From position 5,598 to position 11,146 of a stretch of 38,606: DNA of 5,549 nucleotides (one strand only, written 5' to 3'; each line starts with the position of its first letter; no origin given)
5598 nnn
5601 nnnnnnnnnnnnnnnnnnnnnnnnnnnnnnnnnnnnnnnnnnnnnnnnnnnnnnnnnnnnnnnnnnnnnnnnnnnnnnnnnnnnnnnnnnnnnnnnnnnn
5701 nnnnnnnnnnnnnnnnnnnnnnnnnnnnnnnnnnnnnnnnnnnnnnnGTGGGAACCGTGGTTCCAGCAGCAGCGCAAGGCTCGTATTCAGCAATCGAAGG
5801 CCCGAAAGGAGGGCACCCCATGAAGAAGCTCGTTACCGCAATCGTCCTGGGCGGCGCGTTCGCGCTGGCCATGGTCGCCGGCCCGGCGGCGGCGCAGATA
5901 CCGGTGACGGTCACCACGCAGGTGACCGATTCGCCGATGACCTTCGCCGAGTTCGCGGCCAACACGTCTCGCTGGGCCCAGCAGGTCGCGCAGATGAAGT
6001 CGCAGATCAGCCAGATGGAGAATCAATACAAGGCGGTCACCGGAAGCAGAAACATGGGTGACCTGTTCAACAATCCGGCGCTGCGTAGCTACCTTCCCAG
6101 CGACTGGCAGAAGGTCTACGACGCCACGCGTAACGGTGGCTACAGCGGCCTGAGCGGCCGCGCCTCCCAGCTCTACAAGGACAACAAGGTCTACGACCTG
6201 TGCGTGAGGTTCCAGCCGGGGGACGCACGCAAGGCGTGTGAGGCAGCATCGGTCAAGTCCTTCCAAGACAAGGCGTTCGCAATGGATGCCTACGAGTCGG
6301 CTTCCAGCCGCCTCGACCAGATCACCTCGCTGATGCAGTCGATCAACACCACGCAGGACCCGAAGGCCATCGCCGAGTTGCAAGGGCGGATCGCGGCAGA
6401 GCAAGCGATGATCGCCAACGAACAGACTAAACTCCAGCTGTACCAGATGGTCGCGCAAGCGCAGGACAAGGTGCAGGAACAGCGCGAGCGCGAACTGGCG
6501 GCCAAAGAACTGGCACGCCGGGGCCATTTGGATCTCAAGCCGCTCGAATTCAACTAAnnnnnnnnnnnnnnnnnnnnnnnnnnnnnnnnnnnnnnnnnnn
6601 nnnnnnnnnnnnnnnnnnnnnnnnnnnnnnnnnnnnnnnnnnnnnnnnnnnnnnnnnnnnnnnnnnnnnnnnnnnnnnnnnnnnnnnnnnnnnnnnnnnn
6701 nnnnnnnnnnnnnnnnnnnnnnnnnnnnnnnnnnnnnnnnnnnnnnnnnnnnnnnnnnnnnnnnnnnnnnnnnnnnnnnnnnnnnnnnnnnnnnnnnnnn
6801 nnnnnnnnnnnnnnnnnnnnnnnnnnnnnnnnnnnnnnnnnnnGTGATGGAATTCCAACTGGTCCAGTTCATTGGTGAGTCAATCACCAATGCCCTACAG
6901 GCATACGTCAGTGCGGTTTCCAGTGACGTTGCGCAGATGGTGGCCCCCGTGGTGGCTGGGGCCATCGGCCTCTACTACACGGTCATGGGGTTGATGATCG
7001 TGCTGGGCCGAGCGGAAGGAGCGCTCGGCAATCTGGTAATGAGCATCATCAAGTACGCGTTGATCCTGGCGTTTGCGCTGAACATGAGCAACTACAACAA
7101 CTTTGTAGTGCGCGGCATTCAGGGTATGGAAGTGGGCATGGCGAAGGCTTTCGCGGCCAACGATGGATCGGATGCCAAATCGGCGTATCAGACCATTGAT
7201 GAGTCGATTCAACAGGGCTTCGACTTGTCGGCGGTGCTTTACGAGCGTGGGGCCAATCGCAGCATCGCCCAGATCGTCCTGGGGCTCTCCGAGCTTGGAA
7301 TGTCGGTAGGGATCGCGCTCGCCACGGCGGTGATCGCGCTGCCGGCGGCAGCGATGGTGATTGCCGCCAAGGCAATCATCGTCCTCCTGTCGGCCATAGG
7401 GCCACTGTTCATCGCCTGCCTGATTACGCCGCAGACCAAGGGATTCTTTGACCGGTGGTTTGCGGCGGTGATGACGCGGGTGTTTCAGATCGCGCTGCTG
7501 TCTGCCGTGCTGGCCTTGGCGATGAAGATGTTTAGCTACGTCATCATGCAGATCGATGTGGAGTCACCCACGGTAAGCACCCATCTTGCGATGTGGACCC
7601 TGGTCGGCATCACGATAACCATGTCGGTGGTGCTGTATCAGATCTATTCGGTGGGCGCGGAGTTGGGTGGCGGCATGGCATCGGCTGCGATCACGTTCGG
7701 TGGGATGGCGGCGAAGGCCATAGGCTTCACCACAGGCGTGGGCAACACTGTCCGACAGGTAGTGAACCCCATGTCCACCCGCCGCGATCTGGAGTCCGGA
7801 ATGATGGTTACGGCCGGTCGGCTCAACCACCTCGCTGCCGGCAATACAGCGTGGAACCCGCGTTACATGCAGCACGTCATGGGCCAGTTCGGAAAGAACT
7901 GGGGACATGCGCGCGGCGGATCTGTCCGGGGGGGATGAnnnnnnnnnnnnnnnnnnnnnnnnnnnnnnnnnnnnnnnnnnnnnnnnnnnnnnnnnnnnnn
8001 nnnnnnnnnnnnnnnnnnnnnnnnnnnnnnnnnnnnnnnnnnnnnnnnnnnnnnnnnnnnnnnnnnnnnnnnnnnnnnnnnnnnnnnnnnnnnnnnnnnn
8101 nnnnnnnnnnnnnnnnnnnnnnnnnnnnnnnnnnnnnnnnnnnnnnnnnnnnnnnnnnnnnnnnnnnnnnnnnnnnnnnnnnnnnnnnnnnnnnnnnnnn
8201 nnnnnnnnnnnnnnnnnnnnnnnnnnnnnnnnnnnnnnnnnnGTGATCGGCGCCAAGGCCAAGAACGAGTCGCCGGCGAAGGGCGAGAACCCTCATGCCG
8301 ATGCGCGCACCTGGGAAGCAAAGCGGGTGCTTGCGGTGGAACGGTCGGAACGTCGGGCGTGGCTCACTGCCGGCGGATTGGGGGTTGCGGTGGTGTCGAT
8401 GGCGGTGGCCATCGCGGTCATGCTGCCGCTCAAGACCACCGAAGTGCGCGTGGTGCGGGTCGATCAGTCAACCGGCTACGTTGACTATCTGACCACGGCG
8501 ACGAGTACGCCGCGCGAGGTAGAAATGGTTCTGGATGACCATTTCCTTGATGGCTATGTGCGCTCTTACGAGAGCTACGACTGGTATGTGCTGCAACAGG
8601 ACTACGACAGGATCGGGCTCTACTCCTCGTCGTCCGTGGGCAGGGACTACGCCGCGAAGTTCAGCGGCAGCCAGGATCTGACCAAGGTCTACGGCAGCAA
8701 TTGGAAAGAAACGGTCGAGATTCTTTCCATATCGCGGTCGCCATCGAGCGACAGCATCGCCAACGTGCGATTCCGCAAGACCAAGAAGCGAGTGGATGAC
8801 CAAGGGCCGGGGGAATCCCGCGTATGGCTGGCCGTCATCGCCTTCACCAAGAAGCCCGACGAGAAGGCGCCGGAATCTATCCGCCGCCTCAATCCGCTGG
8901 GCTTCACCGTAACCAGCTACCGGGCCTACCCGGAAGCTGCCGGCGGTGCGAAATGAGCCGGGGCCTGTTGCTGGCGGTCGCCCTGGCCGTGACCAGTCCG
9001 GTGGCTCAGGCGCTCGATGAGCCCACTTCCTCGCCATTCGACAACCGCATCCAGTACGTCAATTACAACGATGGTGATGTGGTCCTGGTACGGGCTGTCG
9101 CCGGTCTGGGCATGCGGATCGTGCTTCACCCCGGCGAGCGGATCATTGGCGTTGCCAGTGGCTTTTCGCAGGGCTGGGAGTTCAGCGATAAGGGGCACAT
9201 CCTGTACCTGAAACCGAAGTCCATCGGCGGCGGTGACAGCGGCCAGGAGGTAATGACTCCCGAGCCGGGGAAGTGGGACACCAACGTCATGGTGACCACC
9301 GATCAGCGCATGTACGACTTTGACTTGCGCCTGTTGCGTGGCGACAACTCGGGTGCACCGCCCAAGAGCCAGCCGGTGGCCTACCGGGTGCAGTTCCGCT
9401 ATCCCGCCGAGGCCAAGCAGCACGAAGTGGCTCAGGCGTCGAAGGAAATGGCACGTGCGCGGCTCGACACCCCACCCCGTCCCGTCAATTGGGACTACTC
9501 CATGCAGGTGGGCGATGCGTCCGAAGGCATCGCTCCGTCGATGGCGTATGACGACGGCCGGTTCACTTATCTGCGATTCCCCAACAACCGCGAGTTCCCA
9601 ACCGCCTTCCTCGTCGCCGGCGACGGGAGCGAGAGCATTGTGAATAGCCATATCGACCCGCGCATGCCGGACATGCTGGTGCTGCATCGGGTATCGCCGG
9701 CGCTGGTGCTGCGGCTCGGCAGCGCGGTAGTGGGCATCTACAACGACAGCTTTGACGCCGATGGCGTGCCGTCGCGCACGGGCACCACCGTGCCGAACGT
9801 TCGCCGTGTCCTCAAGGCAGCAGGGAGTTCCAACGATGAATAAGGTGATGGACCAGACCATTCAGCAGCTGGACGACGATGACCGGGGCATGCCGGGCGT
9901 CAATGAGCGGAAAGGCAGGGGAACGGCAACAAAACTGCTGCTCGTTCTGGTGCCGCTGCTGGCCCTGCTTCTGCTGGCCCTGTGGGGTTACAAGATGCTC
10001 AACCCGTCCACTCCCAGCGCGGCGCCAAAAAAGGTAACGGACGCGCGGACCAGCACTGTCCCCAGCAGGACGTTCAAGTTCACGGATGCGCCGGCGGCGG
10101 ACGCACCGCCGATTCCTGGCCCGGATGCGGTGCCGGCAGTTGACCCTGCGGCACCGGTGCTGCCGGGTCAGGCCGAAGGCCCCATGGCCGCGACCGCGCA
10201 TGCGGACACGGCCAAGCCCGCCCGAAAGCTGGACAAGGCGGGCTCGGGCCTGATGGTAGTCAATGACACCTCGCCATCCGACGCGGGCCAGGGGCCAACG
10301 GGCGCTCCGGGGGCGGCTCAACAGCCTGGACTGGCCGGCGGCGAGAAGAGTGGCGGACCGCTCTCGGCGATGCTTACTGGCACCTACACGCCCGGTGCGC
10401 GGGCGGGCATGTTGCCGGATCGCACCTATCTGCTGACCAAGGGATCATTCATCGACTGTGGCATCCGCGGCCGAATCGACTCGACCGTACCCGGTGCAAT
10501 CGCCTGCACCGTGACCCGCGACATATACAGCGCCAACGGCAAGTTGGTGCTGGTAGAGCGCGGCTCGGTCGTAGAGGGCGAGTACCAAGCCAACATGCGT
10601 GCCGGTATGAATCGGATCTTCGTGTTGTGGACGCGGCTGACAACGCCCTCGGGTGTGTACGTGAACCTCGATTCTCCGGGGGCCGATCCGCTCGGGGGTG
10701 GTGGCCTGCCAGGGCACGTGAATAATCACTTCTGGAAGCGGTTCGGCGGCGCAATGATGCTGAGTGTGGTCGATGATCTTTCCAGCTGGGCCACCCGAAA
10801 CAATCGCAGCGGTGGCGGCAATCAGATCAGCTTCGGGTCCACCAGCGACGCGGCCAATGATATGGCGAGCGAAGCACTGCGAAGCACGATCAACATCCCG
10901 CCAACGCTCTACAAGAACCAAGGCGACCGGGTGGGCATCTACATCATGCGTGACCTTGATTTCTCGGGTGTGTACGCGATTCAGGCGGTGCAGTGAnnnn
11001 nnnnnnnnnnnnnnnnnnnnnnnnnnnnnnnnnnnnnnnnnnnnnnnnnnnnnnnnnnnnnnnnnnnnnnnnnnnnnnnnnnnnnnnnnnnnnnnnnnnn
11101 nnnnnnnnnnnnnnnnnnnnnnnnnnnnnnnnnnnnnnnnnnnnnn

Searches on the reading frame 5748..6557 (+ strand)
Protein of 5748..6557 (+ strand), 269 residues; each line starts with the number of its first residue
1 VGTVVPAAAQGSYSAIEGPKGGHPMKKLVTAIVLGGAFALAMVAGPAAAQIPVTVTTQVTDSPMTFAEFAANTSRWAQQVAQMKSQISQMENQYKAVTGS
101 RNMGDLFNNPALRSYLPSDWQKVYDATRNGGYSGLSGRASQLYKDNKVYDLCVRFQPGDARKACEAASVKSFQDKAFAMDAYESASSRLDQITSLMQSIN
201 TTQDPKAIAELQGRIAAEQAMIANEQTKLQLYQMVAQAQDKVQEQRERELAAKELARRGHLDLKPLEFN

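Call 9: search_protein_families(library=pfam, proteins=[window:5748-6557:+], max_evalue=0.001)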
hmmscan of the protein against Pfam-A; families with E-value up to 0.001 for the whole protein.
window:5748-6557:+ (269 aa): 1 family
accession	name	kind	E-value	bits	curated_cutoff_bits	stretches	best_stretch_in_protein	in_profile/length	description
PF07996.16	T4SS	-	4e-63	213.8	24.7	1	50-248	1-197/197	Type IV secretion system proteins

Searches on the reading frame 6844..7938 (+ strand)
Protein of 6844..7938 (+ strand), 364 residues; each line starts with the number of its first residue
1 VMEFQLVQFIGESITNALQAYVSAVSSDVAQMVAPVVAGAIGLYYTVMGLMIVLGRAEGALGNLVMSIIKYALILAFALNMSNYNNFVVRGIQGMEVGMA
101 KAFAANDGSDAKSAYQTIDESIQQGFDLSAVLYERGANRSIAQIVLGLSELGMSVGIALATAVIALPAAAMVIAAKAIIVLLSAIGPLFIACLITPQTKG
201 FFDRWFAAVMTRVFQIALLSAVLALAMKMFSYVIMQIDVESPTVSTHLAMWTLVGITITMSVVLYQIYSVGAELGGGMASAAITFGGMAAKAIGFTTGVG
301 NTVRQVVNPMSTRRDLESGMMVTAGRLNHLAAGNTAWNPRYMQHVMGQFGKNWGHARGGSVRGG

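Call 9: search_protein_families(library=pfam, proteins=[window:6844-7938:+], max_evalue=0.001)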
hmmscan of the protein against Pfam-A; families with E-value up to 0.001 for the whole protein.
window:6844-7938:+ (364 aa): 1 family
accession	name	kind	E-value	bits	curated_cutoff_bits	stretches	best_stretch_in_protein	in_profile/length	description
PF04610.19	TrbL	-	4.4e-33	115.3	25.9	1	41-267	1-215/215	TrbL/VirB6 plasmid conjugal transfer protein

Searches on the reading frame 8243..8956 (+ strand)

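Call 9: search_protein_families(library=pfam, proteins=[window:8243-8956:+], max_evalue=0.001)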
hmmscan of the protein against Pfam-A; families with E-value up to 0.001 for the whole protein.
window:8243-8956:+ (237 aa): 1 family
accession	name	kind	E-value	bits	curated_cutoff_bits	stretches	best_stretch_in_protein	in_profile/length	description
PF04335.19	VirB8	-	1.7e-44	152.6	23.2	1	20-229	1-211/213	VirB8 protein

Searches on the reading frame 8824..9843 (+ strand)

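Call 9: search_protein_families(library=pfam, proteins=[window:8824-9843:+], max_evalue=0.001)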
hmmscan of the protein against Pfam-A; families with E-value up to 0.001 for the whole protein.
window:8824-9843:+ (339 aa): 1 family
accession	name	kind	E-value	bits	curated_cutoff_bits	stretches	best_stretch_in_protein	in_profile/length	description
PF03524.21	CagX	-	4.5e-52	177.2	34.2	1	74-307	1-197/198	Conjugal transfer protein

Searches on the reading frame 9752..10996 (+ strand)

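Call 9: search_protein_families(library=pfam, proteins=[window:9752-10996:+], max_evalue=0.001)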
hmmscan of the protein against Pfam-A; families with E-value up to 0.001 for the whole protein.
window:9752-10996:+ (414 aa): 1 family
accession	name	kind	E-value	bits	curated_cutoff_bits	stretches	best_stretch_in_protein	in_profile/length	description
PF03743.19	TrbI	-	5.6e-52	176.8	35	1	228-404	2-188/188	Bacterial conjugation TrbI-like protein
